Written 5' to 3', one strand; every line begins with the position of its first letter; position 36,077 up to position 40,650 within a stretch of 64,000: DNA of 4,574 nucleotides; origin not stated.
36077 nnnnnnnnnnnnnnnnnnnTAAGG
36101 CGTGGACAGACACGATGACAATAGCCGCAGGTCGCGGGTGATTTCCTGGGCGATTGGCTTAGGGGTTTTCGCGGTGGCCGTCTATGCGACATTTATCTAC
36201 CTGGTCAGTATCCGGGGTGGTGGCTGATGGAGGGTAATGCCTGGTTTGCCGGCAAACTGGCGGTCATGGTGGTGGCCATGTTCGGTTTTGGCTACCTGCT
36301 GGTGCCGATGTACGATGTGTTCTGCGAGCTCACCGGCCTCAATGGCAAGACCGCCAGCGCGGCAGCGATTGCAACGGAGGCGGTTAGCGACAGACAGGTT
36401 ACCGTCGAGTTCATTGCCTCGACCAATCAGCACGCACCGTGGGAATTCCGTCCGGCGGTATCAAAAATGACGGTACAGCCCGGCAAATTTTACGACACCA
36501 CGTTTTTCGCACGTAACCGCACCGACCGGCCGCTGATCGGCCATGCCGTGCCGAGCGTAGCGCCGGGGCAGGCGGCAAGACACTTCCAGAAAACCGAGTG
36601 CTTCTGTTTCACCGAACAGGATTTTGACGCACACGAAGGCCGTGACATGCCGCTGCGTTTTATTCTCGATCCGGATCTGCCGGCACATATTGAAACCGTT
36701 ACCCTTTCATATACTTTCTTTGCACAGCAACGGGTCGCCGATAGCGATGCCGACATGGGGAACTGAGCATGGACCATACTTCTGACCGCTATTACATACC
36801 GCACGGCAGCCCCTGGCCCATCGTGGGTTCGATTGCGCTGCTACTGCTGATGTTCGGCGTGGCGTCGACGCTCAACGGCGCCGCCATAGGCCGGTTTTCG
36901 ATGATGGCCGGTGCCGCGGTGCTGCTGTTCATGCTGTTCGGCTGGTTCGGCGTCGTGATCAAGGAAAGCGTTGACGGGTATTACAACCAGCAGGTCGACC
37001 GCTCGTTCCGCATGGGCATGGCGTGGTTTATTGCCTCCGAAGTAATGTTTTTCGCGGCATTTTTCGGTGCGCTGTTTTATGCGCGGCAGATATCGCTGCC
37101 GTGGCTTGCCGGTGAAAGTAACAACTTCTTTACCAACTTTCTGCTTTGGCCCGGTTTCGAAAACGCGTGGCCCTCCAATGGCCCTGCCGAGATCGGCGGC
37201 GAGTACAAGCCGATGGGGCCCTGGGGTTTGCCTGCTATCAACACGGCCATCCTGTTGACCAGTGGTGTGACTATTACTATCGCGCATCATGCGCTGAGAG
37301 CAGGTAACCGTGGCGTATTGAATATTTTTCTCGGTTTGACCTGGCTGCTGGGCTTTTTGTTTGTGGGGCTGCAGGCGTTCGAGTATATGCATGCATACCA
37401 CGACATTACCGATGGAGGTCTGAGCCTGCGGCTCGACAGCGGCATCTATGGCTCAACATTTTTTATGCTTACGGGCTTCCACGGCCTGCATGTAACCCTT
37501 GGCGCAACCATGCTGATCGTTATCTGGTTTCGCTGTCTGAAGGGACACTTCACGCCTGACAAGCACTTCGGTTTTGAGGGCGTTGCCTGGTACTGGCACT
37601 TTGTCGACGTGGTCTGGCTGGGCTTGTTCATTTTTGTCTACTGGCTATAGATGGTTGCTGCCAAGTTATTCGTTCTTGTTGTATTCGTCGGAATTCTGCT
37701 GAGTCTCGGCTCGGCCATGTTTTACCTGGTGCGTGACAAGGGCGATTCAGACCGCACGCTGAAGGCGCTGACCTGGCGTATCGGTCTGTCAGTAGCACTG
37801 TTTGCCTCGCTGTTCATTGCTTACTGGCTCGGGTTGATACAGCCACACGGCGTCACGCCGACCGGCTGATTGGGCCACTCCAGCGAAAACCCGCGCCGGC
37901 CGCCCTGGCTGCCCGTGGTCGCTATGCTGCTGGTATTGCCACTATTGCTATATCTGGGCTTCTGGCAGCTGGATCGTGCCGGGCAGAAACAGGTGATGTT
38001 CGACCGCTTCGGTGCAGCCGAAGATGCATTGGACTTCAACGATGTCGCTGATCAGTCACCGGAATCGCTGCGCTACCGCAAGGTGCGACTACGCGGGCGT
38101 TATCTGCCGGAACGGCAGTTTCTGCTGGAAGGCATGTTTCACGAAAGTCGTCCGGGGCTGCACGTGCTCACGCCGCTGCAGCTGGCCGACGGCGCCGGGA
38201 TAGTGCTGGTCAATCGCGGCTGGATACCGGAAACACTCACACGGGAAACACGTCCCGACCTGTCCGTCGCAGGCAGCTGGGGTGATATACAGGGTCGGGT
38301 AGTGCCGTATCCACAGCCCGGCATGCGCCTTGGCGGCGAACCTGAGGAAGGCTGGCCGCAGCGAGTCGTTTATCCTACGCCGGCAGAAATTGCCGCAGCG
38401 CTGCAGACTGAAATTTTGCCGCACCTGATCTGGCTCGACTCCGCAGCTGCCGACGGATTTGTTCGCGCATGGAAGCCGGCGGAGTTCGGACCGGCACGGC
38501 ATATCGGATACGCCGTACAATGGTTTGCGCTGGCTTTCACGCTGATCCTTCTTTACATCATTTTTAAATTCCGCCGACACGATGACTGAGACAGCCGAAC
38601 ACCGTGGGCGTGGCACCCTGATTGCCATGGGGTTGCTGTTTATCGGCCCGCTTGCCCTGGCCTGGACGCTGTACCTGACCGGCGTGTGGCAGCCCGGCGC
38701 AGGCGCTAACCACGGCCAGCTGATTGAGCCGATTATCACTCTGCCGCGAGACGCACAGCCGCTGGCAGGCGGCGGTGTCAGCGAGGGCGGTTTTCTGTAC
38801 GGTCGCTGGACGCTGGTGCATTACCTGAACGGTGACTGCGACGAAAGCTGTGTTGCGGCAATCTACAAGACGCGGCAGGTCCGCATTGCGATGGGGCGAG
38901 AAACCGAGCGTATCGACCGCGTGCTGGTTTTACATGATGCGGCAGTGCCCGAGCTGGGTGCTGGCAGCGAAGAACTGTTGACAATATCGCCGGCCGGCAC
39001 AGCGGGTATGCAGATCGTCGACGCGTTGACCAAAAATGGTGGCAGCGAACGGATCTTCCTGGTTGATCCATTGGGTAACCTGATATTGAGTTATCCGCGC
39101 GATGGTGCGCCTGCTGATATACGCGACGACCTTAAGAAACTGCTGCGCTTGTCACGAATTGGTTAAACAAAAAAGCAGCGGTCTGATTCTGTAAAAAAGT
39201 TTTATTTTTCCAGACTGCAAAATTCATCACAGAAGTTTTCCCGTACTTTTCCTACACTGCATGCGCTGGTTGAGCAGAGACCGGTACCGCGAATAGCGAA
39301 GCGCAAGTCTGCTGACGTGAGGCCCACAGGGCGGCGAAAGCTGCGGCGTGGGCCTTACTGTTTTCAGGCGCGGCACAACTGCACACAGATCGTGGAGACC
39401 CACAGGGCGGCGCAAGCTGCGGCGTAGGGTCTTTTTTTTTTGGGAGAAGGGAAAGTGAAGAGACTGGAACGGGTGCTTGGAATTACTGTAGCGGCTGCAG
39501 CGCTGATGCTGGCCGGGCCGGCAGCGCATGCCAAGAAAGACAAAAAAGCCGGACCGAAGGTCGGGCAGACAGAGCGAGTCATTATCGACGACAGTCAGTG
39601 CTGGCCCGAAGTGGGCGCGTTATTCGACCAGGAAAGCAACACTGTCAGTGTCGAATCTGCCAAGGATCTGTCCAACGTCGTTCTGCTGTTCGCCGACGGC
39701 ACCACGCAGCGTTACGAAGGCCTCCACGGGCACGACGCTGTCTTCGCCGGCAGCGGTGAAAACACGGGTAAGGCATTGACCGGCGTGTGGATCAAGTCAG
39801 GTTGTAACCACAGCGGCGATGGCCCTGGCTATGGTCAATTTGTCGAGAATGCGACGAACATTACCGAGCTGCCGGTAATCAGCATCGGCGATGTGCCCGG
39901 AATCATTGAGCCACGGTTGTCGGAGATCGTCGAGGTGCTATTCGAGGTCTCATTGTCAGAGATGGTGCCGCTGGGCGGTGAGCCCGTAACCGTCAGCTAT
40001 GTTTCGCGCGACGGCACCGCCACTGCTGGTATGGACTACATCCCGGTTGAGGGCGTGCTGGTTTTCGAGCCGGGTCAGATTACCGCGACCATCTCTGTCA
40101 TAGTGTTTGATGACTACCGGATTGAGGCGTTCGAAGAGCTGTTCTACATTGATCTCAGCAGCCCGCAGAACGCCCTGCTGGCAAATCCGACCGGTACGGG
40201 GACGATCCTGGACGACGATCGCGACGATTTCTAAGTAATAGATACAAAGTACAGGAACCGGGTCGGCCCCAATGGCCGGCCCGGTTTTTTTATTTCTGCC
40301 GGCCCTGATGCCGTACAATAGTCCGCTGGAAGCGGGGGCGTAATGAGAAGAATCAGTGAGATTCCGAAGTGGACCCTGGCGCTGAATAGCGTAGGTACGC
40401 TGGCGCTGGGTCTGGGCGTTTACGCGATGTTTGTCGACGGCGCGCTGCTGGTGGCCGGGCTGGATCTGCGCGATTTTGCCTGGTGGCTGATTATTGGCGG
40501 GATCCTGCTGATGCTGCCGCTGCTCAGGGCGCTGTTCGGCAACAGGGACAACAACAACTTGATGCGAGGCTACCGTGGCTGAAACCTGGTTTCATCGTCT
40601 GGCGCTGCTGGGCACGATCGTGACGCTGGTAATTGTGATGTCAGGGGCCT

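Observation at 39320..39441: Tandem covarying GNRA-hairpin RNA motif with terminal U10 in the leader of a Calx-beta gene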

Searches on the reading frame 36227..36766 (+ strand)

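Call 9: search_protein_families(library=pfam, proteins=[window:36227-36766:+])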
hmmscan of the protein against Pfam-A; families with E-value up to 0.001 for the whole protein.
window:36227-36766:+ (179 aa): 1 family
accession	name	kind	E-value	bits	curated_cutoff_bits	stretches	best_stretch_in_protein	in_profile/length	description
PF04442.19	CtaG_Cox11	-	2e-50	171.1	25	1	25-165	1-147/148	Cytochrome c oxidase assembly protein CtaG/Cox11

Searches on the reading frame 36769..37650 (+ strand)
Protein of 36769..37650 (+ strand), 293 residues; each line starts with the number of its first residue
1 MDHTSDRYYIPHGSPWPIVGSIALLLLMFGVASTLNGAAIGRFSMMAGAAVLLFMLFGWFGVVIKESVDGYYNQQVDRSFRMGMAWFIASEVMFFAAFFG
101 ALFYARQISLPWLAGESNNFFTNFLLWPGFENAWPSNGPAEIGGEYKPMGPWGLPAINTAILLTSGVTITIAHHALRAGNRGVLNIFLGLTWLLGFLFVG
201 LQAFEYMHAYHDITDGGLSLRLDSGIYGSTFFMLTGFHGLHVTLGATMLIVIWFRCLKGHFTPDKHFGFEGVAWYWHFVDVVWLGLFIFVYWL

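Call 9: search_protein_families(library=pfam, proteins=[window:36769-37650:+])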
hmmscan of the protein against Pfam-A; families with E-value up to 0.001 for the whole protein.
window:36769-37650:+ (293 aa): 1 family
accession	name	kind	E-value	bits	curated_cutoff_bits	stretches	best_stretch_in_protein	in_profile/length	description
PF00510.24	COX3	-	2.7e-58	198.3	23.8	1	8-292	3-255/258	Cytochrome c oxidase subunit III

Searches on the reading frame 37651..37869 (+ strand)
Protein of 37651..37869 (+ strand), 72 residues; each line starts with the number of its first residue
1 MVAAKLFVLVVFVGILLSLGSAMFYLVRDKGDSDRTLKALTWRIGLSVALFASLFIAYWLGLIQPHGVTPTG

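Call 9: search_protein_families(library=pfam, proteins=[window:37651-37869:+])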
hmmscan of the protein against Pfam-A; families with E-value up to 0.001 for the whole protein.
window:37651-37869:+ (72 aa): 1 family
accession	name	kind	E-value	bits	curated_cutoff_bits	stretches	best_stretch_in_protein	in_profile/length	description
PF11137.13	DUF2909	-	6e-22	77.7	31.4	1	5-63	2-60/60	Protein of unknown function (DUF2909)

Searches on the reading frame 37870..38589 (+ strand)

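Call 9: search_protein_families(library=pfam, proteins=[window:37870-38589:+])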
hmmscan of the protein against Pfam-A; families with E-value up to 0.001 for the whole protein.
window:37870-38589:+ (239 aa): 1 family
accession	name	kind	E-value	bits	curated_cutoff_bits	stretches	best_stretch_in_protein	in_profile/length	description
PF02104.20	SURF1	-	1.3e-38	133.8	23.4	1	21-223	2-205/205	SURF1 family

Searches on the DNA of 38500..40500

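Call 3: search_rna_families(source=window, start=38500, end=40500, threshold=evalue, max_evalue=10, show_alignments=3)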
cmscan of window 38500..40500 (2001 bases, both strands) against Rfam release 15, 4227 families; matches with E-value up to 10: 5.
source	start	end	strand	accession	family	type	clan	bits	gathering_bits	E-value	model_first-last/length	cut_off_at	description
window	39183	39252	-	RF01634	ceN44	Gene; snRNA; snoRNA; CD-box;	-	17.5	70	2.9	1-74/74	no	Caenorhabditis snoRNA ceN44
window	39247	39308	-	RF01549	TB8Cs2H1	Gene; snRNA; snoRNA; HACA-box;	-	17.2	40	3.2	1-65/65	no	Trypanosomatid snoRNA TB8Cs2H1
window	40275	40312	+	RF01839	eeev_FSE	Cis-reg; frameshift_element;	-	17.1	80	3.4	1-73/73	no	eastern equine encephalitis ribosomal frameshift element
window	39905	39962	+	RF01545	TB3Cs2H1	Gene; snRNA; snoRNA; HACA-box;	-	17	60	6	1-69/69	no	Trypanosomatid snoRNA TB3Cs2H1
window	40227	40292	+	RF02497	Atu_C10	Gene; sRNA;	-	15.6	60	7.8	1-89/89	no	Rhizobiales sRNA Atu_C10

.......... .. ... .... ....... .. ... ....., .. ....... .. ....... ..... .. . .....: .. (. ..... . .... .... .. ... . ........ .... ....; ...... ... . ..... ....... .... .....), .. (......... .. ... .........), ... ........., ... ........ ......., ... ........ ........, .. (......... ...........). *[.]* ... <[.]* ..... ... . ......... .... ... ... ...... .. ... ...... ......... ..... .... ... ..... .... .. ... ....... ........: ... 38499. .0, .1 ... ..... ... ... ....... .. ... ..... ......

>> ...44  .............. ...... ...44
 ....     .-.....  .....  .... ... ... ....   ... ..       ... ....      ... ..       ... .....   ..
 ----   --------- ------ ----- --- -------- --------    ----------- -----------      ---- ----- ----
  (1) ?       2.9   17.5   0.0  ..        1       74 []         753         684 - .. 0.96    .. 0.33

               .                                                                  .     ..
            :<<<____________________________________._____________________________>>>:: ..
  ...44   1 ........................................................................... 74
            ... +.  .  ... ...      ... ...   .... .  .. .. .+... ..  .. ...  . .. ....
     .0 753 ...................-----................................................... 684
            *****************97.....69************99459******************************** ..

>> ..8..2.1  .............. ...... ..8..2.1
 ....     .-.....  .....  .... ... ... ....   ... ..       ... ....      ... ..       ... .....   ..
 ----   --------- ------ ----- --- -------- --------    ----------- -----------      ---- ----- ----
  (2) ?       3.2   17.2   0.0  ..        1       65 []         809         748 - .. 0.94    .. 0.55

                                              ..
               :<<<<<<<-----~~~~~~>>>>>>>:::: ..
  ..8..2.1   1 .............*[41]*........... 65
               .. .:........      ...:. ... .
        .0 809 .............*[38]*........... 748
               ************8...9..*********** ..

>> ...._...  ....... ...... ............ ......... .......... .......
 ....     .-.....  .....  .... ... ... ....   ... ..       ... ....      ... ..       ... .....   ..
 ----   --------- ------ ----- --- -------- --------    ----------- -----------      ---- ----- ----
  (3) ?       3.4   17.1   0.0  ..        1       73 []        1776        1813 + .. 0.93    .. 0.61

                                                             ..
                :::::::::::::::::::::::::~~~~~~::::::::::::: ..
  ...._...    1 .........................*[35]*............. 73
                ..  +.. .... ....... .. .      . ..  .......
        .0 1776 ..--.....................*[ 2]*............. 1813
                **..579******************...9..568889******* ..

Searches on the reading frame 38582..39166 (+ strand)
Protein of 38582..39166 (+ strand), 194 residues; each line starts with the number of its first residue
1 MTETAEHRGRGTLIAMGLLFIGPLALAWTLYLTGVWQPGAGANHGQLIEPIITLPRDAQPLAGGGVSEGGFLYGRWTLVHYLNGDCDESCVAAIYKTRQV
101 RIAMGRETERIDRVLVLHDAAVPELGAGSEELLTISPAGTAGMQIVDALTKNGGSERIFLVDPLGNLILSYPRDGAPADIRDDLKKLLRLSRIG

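Call 9: search_protein_families(library=pfam, proteins=[window:38582-39166:+])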
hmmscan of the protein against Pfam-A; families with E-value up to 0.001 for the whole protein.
window:38582-39166:+ (194 aa): 0 families

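Call 103: search_protein_families(library=ncbifam, proteins=[window:38582-39166:+], max_evalue=0.01)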
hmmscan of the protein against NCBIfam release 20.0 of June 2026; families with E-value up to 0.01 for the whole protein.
window:38582-39166:+ (194 aa): 1 family
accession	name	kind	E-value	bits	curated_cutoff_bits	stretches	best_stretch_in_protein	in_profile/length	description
NF058629.1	PA0111_fam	equivalog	1.6e-21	77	230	1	7-194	2-180/180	PA_0111/PP_0108 family redox-active disulfide protein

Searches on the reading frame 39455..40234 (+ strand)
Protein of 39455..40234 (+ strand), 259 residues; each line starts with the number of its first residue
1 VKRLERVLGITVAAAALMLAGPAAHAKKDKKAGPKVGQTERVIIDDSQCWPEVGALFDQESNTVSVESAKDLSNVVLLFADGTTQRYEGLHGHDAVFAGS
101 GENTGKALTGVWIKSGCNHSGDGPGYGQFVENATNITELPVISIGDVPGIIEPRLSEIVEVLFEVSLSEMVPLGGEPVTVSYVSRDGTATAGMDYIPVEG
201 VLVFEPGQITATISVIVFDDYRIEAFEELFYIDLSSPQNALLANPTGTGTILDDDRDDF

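Call 9: search_protein_families(library=pfam, proteins=[window:39455-40234:+])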
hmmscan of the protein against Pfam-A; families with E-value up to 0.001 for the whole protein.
window:39455-40234:+ (259 aa): 1 family
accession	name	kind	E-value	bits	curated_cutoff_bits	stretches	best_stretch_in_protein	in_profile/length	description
PF03160.20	Calx-beta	-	7.2e-16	58.7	27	1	165-254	26-118/119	Calx-beta domain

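Call 54: find_homologous_proteins(query=window:39455-40234:+, max_evalue=0.00001)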
Query window:39455-40234:+ (259 aa): 136 proteins with E <= 0.00001 among 1718 candidates; the best 120 are listed.
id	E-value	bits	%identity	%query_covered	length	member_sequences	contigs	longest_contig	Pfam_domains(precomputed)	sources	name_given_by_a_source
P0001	5.8e-167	572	100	100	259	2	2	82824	PF03160.21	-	-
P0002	5.1e-97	342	62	100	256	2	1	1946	PF03160.21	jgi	-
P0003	3.1e-89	317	70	79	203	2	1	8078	PF03160.21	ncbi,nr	ncbi:MAG: hypothetical protein OEQ74_04185 [Gammaproteobacteria bacterium]|nr:hypothetical protein [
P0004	3.4e-84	300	59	100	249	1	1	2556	PF03160.21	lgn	-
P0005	2.6e-83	298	58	99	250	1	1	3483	PF03160.21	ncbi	-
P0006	4.3e-78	280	53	100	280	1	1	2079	PF03160.21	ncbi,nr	ncbi:MAG: hypothetical protein KJO55_08535, partial [Gammaproteobacteria bacterium]|nr:hypothetical 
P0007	2.2e-67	245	54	91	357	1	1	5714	PF03160.21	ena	-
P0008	3.4e-66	241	48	99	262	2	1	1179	PF03160.21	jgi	-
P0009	7.3e-66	240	53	83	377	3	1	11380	PF03160.21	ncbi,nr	ncbi:MAG: hypothetical protein KJO35_03525 [Gammaproteobacteria bacterium]|nr:hypothetical protein [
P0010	5.1e-63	231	52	82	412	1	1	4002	PF03160.21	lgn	-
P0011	7.9e-63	230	51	90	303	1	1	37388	PF03160.21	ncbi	-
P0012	5.0e-57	211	52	81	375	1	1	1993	PF03160.21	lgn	-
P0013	5.5e-57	211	45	53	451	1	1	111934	PF16132.12,PF07703.21,PF20579.5,PF03160.21,PF04619.19,PF08522.17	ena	-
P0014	8.2e-56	207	50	81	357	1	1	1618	PF03160.21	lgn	-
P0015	4.0e-55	205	49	92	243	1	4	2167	PF03160.21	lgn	-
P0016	2.3e-54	203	45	93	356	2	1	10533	PF03160.21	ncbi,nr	ncbi:MAG: hypothetical protein KJN72_05810 [Woeseia sp.]|nr:hypothetical protein [Woeseia sp.]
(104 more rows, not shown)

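Call 55: find_encoding_contigs(protein=P0002, flank=3000, max_places=2)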
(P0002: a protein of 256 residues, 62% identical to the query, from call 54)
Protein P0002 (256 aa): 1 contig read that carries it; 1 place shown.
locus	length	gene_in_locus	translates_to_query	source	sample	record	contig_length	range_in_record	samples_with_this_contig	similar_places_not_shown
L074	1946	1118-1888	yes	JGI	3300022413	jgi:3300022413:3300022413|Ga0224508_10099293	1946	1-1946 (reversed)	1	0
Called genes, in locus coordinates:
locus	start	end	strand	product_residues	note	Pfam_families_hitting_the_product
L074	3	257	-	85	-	?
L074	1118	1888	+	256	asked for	PF03160:Calx-beta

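Call 56: find_encoding_contigs(protein=P0004, flank=3000, max_places=2)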
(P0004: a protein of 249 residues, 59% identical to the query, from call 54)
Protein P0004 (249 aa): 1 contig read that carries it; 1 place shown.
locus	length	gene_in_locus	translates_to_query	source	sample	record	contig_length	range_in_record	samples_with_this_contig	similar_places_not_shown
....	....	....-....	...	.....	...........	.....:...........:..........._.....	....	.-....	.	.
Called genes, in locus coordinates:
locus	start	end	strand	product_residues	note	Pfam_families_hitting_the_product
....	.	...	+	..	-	?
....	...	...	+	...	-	-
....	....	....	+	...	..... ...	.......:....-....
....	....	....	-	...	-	?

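Call 57: find_encoding_contigs(protein=P0005, flank=3000, max_places=2)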
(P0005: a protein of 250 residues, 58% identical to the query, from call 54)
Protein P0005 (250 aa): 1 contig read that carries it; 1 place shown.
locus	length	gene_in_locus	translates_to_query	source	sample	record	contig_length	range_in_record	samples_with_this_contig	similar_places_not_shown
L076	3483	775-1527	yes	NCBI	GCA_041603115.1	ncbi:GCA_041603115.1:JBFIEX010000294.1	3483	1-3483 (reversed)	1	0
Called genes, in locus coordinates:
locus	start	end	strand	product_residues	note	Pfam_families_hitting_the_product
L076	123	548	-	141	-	-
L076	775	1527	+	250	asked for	PF03160:Calx-beta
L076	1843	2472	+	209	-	-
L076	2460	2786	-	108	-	-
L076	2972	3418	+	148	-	-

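Call 58: find_encoding_contigs(protein=P0007, flank=3000, max_places=2)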
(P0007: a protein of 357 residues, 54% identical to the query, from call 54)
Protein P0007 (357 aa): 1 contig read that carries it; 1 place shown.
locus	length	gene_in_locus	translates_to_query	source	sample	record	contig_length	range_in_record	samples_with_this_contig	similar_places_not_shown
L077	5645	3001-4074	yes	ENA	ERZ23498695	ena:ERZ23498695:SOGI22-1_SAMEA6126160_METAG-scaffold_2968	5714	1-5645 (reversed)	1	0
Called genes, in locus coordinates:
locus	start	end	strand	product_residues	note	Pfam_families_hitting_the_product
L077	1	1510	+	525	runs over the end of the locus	?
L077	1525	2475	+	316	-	PF01381:HTH_3 (weak)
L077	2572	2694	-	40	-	-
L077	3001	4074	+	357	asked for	PF03160:Calx-beta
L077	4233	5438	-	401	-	PF01757:Acyl_transf_3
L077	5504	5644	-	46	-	?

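Call 59: find_encoding_contigs(protein=P0009, flank=3000, max_places=2)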
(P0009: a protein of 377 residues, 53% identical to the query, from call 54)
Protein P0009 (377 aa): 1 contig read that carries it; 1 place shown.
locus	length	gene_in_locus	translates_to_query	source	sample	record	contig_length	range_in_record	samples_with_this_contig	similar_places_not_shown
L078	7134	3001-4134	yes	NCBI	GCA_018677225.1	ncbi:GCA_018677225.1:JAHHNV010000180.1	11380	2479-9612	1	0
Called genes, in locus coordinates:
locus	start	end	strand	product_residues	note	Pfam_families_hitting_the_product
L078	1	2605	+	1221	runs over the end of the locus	PF13088:BNR_2 (weak), PF02494:HYR (faint)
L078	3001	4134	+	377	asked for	PF03160:Calx-beta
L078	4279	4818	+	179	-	PF08212:Lipocalin_2, PF00061:Lipocalin (weak)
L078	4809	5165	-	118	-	PF01258:zf-dskA_traR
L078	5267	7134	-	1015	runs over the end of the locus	PF00082:Peptidase_S8, PF02225:PA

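Call 60: find_encoding_contigs(protein=P0010, flank=3000, max_places=2)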
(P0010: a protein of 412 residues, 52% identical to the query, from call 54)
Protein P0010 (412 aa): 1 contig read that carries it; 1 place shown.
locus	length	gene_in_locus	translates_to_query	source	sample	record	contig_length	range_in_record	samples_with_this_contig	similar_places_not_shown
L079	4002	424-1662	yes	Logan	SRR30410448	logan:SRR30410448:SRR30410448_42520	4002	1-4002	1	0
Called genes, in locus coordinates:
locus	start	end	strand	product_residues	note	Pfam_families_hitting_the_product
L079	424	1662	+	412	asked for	PF03160:Calx-beta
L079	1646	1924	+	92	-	-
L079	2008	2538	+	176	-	-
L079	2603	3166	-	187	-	-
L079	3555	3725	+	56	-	-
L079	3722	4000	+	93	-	?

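Call 61: find_encoding_contigs(protein=P0016, flank=3000, max_places=2)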
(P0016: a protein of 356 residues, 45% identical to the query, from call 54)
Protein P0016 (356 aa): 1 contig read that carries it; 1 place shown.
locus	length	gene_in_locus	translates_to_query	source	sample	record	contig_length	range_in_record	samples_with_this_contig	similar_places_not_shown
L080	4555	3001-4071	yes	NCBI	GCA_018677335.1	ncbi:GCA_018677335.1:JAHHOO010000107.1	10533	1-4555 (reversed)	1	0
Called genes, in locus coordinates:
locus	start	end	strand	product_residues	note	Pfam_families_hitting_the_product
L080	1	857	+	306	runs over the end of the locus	PF19911:DUF6384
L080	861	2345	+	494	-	-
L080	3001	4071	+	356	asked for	PF03160:Calx-beta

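Call 62: find_encoding_contigs(protein=P0013, flank=3000, max_places=2)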
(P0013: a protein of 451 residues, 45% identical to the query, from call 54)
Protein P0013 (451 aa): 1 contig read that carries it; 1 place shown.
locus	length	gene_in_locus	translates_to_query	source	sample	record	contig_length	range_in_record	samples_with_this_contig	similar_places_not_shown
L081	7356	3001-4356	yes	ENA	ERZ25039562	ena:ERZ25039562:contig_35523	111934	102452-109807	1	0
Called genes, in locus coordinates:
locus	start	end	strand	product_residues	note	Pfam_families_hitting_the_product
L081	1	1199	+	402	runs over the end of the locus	-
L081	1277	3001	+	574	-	PF08522:BT_3987-like_N (faint), PF03160:Calx-beta, PF04619:Adhesin_Dr (faint), PF16132:DUF4843 (faint), PF03160:Calx-beta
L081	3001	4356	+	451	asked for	PF03160:Calx-beta, PF04619:Adhesin_Dr (faint), PF07703:A2M_BRD (faint), PF08522:BT_3987-like_N (faint), PF16132:DUF4843 (faint), PF20579:LapA (faint), PF03160:Calx-beta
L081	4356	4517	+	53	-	-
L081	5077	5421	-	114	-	PF01026:TatD_DNase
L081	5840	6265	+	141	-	-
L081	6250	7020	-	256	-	-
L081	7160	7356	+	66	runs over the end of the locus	PF13184:KH_NusA_1st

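Call 87: find_encoding_contigs(protein=P0006, flank=2000, max_places=2)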
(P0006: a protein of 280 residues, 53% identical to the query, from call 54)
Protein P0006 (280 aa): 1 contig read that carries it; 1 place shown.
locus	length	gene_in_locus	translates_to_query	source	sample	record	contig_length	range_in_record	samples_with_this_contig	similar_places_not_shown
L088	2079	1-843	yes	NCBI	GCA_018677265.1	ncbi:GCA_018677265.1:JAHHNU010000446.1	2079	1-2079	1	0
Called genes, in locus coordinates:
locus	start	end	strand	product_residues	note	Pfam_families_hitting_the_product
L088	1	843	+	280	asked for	PF03160:Calx-beta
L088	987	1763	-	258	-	-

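Call 88: find_encoding_contigs(protein=P0015, flank=2000, max_places=4)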
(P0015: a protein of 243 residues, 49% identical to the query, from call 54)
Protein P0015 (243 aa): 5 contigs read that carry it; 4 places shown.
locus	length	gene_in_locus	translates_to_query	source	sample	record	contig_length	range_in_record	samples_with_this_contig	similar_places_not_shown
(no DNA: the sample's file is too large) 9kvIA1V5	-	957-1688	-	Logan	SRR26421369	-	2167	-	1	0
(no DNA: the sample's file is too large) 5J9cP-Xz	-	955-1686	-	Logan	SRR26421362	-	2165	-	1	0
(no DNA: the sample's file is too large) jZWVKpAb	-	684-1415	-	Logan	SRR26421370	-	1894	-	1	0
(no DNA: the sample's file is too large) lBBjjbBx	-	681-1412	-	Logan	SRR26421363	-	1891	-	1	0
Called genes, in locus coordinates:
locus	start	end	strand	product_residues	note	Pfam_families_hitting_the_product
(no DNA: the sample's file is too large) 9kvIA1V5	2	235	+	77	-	?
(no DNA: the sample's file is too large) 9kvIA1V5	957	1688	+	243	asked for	PF03160:Calx-beta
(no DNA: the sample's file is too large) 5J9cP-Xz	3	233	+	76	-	?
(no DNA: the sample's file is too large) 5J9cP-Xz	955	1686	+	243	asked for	PF03160:Calx-beta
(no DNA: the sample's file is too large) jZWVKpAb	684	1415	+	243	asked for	PF03160:Calx-beta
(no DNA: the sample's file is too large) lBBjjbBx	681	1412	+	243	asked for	PF03160:Calx-beta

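Call 89: find_encoding_contigs(protein=P0012, flank=2000, max_places=2)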
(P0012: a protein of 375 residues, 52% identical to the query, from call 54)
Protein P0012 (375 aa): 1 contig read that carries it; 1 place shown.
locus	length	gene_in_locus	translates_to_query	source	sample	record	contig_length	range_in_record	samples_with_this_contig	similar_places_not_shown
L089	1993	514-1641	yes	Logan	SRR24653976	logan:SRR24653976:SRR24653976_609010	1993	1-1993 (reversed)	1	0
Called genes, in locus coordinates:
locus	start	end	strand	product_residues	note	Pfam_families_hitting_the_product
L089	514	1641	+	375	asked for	PF03160:Calx-beta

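Call 103: search_protein_families(library=ncbifam, proteins=[window:39455-40234:+], max_evalue=0.01)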
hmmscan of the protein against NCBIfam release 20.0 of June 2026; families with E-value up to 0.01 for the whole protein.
window:39455-40234:+ (259 aa): 1 family
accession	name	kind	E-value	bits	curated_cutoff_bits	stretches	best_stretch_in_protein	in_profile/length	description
TIGR00845.1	caca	equivalog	3.1e-10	38.5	679.85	1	176-239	426-488/921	sodium/calcium exchanger 1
